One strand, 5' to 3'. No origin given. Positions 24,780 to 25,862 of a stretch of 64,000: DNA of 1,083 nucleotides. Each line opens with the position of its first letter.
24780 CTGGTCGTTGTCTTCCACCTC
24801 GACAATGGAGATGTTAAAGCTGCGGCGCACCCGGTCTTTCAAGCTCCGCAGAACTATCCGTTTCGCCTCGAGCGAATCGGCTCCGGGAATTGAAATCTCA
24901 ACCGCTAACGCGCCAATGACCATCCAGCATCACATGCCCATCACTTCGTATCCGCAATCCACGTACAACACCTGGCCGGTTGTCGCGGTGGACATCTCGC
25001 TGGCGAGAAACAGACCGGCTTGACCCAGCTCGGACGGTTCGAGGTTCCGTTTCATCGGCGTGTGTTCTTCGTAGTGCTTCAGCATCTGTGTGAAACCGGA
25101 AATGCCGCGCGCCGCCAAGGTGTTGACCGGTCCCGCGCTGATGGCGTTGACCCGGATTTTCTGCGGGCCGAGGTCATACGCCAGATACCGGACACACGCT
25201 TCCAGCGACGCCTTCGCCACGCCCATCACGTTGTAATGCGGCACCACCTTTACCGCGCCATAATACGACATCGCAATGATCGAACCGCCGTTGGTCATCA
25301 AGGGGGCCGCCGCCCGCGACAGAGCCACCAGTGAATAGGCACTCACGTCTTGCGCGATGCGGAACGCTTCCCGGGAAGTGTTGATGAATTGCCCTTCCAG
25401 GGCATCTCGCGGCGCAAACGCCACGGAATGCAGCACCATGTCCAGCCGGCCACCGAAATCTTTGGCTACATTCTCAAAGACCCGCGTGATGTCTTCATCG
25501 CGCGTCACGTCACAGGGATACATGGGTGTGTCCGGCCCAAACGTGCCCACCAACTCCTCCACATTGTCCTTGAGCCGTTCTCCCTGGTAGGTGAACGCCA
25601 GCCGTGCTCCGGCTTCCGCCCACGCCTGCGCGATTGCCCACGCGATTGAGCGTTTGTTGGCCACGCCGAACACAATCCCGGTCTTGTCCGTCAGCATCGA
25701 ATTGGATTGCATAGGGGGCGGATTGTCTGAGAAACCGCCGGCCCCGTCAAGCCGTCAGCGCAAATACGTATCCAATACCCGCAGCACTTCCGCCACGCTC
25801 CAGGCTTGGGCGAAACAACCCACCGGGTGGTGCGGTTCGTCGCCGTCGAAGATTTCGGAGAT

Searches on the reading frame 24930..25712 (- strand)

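Call 37: search_protein_families(library=pfam, proteins=[window:24930-25712:-], max_evalue=0.00001)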
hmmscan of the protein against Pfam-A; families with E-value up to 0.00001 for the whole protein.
window:24930-25712:- (260 aa): 2 families
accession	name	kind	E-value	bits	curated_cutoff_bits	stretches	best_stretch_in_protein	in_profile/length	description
PF13561.12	adh_short_C2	-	2.2e-91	306.1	27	1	16-255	1-235/236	Enoyl-(Acyl carrier protein) reductase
PF00106.31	adh_short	-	8.2e-22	78.1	26.6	1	19-201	8-187/195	short chain dehydrogenase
